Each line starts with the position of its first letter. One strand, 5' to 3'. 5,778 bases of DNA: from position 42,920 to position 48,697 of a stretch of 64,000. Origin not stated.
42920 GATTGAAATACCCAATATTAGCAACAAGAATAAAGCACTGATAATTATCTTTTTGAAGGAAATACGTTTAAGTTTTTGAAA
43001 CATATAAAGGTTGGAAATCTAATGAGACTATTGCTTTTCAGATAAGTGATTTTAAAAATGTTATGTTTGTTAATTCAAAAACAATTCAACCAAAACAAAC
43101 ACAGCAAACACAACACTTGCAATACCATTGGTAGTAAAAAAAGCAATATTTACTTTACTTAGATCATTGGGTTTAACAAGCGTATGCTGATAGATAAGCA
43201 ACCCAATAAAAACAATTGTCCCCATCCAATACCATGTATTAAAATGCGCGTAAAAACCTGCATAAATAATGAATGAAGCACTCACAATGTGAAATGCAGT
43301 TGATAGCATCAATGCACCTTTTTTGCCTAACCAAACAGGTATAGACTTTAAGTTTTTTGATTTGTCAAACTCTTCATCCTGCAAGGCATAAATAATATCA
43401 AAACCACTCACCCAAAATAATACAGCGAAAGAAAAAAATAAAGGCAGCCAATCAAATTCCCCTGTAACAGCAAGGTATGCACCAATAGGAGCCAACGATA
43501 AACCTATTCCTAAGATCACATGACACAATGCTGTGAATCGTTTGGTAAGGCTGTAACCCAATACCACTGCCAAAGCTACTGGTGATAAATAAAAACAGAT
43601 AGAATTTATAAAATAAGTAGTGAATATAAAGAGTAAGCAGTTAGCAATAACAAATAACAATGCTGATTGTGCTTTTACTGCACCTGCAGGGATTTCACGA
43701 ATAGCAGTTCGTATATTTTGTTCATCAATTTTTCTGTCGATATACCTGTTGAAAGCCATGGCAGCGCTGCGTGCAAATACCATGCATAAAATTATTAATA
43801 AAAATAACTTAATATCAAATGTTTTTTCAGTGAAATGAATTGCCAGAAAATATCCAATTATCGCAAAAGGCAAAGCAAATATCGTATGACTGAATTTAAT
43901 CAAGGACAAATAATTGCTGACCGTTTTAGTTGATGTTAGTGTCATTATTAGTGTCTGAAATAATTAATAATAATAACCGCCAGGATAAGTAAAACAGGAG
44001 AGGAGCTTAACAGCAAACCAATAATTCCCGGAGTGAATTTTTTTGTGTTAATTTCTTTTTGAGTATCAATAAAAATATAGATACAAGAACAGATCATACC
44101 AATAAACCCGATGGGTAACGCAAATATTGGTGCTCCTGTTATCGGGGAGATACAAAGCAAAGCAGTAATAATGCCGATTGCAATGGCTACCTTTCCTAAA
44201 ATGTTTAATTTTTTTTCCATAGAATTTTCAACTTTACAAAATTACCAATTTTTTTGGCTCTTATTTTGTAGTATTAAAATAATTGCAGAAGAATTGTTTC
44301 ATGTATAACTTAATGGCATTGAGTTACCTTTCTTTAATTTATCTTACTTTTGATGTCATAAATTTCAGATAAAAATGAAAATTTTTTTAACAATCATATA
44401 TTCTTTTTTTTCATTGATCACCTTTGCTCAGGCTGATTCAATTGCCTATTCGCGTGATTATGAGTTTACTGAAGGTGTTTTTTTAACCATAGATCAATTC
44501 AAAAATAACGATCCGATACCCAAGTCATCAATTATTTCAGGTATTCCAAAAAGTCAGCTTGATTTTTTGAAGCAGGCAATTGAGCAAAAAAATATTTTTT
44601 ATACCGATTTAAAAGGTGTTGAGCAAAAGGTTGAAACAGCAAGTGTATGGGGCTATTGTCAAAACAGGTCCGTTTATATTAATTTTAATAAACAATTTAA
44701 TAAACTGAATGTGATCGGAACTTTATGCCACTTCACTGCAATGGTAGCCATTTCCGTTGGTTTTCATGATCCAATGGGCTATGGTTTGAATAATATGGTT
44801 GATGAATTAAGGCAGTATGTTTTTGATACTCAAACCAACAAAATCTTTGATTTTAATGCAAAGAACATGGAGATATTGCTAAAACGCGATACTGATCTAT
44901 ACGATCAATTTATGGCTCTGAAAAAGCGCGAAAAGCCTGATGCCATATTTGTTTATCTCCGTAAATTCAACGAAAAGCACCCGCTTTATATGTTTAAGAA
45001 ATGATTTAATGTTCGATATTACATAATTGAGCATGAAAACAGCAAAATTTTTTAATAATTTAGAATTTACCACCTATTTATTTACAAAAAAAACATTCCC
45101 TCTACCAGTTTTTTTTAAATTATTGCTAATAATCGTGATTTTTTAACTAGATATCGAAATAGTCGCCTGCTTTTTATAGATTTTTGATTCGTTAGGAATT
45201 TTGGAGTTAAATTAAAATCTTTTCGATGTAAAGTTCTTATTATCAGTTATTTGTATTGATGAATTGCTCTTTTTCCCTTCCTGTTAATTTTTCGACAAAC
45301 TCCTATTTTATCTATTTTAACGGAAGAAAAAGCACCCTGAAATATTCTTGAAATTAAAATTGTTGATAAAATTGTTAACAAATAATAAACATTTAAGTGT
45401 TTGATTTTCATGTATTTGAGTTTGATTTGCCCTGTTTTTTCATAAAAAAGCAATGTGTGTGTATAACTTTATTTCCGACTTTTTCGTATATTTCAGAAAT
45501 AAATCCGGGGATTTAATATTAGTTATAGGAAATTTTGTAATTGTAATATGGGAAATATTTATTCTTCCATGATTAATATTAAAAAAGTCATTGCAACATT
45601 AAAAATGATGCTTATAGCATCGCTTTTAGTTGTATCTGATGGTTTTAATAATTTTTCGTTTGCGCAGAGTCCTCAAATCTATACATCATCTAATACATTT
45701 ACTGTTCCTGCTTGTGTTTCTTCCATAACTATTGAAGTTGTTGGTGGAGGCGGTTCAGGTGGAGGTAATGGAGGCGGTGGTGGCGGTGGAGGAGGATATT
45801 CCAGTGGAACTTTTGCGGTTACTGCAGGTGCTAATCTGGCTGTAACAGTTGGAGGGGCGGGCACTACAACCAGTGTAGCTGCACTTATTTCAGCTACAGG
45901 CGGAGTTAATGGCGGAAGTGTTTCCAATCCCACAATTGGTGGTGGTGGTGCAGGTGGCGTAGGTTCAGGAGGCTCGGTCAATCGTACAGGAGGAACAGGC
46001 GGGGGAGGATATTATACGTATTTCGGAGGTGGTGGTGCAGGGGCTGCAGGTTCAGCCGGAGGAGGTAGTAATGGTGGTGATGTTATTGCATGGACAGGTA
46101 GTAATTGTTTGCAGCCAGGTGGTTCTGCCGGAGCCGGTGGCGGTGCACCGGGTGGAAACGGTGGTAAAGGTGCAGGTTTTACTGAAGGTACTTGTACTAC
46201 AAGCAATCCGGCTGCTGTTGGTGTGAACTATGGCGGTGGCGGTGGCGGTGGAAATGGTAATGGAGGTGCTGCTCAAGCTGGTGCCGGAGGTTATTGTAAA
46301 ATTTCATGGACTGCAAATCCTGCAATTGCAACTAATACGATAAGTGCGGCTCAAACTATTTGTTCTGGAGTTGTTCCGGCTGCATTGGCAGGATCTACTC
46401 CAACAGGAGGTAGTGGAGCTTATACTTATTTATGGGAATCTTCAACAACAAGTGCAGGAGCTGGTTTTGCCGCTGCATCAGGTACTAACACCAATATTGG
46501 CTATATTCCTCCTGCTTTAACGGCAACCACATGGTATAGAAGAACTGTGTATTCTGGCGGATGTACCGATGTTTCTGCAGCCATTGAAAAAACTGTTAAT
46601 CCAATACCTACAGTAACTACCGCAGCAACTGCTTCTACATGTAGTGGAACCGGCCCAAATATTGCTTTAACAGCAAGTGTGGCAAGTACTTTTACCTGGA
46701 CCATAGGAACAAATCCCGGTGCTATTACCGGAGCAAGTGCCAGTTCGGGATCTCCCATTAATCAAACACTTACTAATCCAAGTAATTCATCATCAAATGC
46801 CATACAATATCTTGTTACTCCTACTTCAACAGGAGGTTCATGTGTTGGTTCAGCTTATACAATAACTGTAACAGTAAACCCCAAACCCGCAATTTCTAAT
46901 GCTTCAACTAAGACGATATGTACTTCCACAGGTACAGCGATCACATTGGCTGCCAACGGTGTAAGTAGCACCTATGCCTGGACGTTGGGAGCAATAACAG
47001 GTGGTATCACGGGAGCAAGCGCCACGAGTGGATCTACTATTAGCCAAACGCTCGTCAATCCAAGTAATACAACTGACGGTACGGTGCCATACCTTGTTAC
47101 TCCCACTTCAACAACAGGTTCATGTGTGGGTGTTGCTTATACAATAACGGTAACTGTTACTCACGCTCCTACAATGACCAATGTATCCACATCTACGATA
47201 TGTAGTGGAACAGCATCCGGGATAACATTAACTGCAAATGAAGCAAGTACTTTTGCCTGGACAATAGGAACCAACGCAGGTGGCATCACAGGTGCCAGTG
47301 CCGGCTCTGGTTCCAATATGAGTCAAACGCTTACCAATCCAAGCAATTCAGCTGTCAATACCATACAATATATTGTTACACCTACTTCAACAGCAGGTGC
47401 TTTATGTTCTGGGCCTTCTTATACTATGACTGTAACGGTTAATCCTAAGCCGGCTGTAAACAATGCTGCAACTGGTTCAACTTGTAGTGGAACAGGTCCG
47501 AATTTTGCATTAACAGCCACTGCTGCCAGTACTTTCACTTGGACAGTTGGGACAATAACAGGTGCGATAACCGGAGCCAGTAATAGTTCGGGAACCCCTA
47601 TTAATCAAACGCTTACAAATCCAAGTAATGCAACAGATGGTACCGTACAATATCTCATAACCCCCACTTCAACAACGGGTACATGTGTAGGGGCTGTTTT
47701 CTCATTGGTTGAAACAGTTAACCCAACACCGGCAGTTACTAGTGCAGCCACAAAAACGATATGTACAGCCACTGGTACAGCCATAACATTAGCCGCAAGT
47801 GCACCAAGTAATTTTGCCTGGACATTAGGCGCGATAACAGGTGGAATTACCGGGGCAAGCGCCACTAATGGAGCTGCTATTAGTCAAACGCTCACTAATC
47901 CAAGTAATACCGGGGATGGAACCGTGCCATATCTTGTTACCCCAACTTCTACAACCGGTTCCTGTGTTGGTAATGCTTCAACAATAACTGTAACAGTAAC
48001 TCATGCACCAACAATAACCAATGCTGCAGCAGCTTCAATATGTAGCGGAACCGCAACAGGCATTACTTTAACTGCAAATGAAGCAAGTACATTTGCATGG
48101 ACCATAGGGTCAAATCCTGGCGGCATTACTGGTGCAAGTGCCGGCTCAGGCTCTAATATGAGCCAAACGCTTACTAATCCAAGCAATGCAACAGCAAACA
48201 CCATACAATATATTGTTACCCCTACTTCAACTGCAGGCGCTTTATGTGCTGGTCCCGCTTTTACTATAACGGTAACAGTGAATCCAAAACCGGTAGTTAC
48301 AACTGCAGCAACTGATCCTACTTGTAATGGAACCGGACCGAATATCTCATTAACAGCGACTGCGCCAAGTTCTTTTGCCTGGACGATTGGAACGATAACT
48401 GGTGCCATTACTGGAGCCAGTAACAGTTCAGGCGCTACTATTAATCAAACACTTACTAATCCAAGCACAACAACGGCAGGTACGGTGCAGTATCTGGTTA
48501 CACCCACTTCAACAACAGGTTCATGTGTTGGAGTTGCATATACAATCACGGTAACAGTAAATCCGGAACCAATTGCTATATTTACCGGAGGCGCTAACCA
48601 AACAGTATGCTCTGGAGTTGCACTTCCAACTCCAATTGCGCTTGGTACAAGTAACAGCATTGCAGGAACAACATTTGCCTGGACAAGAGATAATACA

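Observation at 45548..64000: Unannotated giant ORF (>18.4 kb, >6,150 codons) runs off the window and is invisible in the ORF track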

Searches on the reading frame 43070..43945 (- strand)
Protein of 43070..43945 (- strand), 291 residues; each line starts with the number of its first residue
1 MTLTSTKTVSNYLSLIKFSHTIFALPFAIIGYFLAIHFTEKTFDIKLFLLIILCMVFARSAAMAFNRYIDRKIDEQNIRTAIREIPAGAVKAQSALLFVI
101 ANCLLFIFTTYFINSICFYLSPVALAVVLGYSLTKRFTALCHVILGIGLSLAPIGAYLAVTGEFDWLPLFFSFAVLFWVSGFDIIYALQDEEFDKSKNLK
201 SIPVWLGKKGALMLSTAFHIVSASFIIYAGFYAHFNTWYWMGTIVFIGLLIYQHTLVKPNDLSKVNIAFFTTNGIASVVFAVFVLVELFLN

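Call 10: search_protein_families(library=pfam, proteins=[window:43070-43945:-])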
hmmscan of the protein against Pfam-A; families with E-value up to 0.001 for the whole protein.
window:43070-43945:- (291 aa): 1 family
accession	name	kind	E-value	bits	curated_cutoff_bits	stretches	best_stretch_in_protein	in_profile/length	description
PF01040.23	UbiA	-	1.5e-54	185.4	34.2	1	24-272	1-248/250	UbiA prenyltransferase family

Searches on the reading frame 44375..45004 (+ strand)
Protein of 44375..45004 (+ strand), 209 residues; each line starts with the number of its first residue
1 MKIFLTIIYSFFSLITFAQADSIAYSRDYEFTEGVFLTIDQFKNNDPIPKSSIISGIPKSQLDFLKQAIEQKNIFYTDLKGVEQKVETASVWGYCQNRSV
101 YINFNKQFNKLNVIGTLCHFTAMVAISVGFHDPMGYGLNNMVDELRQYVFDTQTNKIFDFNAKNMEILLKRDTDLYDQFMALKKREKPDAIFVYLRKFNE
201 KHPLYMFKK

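Call 10: search_protein_families(library=pfam, proteins=[window:44375-45004:+])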
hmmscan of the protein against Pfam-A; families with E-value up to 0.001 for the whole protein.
window:44375-45004:+ (209 aa): 1 family
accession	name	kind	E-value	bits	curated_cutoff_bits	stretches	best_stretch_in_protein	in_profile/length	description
PF20201.3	DUF6563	-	0.00024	21.3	27.1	1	144-201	133-190/191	Family of unknown function (DUF6563)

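Call 11: find_encoding_contigs(protein=window:44375-45004:+, flank=10000, max_places=6)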
Protein window:44375-45004:+ (209 aa): 1 contig read that carries it; 1 place shown.
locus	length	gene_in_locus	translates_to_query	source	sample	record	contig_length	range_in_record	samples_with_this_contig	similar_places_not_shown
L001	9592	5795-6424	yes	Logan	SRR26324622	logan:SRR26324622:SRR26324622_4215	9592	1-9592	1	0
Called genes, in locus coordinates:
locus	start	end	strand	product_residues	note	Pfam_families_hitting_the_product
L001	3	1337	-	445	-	?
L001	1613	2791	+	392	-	PF00108:Thiolase_N, PF02803:Thiolase_C, PF22691:Thiolase_C_1 (faint)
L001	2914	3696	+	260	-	PF08239:SH3_3, PF18348:SH3_16, PF00877:NLPC_P60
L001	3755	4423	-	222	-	PF02698:DUF218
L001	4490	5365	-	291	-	PF01040:UbiA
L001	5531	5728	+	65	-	-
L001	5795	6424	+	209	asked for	-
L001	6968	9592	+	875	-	?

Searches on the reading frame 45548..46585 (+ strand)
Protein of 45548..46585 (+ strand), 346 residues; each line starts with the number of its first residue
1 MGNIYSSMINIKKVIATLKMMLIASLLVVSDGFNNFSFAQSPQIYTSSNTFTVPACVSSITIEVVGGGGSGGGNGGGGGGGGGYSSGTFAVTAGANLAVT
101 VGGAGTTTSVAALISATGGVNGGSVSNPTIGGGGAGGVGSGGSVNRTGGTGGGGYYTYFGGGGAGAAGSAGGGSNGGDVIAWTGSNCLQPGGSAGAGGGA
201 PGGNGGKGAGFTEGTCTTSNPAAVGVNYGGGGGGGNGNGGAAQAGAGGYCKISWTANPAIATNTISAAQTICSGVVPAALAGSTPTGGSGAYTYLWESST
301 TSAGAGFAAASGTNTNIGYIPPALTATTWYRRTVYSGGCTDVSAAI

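Call 21: search_protein_families(library=pfam, proteins=[window:45548-46585:+], max_evalue=10)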
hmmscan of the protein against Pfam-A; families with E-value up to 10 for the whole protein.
window:45548-46585:+ (346 aa): 1 family
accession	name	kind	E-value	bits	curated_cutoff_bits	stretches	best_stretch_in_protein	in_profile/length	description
PF21722.4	Gly_rich_2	-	2.2e-05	25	24.3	1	48-254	5-225/226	Glycine-rich domain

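Call 42: search_solved_structures(query=window:45548-46585:+, max_evalue=1)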
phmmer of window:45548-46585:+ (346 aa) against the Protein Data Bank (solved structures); distinct sequences matched with E-value up to 1: 12.
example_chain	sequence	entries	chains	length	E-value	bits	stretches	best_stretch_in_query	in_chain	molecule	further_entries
8gl6_D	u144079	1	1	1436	2.3e-18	69.8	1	263-345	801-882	RemA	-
4mng_E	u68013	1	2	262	0.00022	23.8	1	9-90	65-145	TRA@ protein,TRA@ protein, Ti antigen CD3-associated protein gamma chain V-J-C region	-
5lx9_H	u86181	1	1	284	0.00097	21.8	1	58-109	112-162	single-chain variable fragment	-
5lxa_H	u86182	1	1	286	0.00098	21.7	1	58-109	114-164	Anti-CD30 moab Ki-4 scFv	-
29tj_B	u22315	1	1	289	0.0091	18.5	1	59-106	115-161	scFv no.18 antibody chain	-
8gid_A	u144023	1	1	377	0.0093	18.5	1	53-85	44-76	Apical membrane antigen 1, rhoptry neck protein 2 chimera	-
6i07_A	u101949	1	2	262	0.01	18.4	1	46-96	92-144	Single chain Fv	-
5efr_A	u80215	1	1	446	0.012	18.1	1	31-88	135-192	BamA-BamD fusion Protein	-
9ot1_B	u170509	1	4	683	0.022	17.3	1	61-88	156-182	Interleukin-17 receptor B,Interleukin-17 receptor A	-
2vvo_A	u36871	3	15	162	0.44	13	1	214-272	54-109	RIBOSE-5-PHOSPHATE ISOMERASE B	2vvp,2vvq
1usl_A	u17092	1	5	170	0.48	12.9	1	214-272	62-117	RIBOSE 5-PHOSPHATE ISOMERASE B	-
2bes_A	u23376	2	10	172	0.49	12.9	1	214-272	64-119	CARBOHYDRATE-PHOSPHATE ISOMERASE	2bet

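Call 61: predict_structure(alignment_id=A1)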
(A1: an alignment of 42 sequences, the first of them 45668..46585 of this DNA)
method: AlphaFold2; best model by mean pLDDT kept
length: 306 residues; sequences in the alignment: 42
mean_pLDDT: 80.1   pTM: 0.73
mean pLDDT of the five models: 80.1, 77.7, 77.6, 75.4, 74.4
residues with pLDDT >= 90: 165; 70-90: 44; 50-70: 48; < 50: 49
segments of 3 or more residues with pLDDT < 50: 218-224, 235-250, 270-281, 296-298, 300-303
pLDDT, mean of each block of 10 residues (from residue 1): 96 88 98 93 98 94 98 98 73 92 98 90 97 91 79 96 97 89 97 91 98 73 48 50 45 56 49 43 56 51 49
secondary structure, 60 per line:
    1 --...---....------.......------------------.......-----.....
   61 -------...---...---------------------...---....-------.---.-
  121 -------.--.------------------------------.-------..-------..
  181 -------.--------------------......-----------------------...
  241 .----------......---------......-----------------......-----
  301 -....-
elements in order: E3-5 E9-12 E19-25 E44-50 E56-60 E68-70 E74-76 E98-100 E104-107 E209-214 H238-241 E252-257 E267-272 E290-295 E302-305

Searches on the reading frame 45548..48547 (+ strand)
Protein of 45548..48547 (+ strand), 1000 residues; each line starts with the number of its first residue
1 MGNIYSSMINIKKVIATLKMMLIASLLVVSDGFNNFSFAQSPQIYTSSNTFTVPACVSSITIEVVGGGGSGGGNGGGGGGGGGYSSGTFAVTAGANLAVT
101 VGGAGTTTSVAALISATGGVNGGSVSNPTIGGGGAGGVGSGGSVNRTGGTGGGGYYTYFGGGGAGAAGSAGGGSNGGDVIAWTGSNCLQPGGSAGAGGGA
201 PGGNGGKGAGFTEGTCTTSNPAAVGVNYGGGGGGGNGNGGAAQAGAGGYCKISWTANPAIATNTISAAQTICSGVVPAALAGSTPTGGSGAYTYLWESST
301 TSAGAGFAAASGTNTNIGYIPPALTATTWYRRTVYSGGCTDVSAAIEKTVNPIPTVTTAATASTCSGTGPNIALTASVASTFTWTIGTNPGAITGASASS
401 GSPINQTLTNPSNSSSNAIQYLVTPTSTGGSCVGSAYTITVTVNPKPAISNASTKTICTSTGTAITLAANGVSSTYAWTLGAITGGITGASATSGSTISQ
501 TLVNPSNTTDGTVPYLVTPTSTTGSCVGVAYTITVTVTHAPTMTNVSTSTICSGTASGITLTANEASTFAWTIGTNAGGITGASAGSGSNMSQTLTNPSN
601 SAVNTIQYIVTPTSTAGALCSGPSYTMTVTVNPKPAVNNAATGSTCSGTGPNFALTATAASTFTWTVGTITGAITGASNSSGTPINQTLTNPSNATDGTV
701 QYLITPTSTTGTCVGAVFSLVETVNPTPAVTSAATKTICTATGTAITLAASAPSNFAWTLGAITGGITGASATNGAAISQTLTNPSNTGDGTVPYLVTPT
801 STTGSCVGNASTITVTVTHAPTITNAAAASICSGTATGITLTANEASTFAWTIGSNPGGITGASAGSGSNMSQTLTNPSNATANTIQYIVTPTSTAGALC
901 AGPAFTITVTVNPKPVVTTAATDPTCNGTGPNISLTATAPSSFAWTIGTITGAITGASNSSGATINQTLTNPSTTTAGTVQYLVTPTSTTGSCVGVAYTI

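Call 9: find_homologous_proteins(query=window:45548-48547:+)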
Query window:45548-48547:+ (1000 aa): 246 proteins with E <= 0.001 among 8000 candidates; the best 120 are listed.
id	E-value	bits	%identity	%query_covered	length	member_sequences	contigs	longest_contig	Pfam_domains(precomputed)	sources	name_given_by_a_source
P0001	0.0e+0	1462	57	66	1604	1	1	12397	PF19406.6,PF18962.8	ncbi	-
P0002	0.0e+0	1261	54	80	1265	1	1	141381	PF19406.6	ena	-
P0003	6.9e-291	986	61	66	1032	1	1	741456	PF19406.6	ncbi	ncbi:MAG: PKD-like domain-containing protein, partial [Bacteroidota bacterium]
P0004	2.4e-248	845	35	47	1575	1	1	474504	PF19406.6,PF18962.8,PF19081.7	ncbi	ncbi:MAG: PKD-like domain-containing protein [Bacteroidota bacterium]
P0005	1.3e-223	763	41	75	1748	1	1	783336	PF19406.6,PF18962.8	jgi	jgi:hypothetical protein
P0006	1.3e-182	628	59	59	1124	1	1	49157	PF19406.6,PF19408.6,PF18962.8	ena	-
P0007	4.6e-181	623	38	68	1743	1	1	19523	PF19406.6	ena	-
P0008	6.8e-170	586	57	65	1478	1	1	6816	PF19406.6,PF00801.27,PF18911.7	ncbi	ncbi:MAG TPA: PKD-like domain-containing protein, partial [Chitinophagaceae bacterium]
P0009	4.6e-166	573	62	49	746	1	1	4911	PF19406.6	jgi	-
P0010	1.5e-147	512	45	75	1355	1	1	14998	PF19406.6,PF19081.7,PF18911.7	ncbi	ncbi:MAG: PKD-like domain-containing protein, partial [Bacteroidota bacterium]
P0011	2.2e-128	448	58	11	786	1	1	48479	PF22352.3,PF19081.7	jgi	jgi:hypothetical protein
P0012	3.9e-126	441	51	60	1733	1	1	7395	PF19406.6,PF19408.6,PF22352.3,PF26696.1,PF19081.7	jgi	jgi:hypothetical protein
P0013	2.4e-122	428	47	50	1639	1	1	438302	PF19406.6,PF21722.5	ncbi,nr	ncbi:hypothetical protein JYB64_17040 [Algoriphagus aestuarii]|nr:hypothetical protein [Algoriphagus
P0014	1.3e-116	409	50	43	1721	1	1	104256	PF19406.6,PF13385.14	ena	-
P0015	5.8e-106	374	36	53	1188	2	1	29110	PF19406.6,PF18962.8,PF19081.7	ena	-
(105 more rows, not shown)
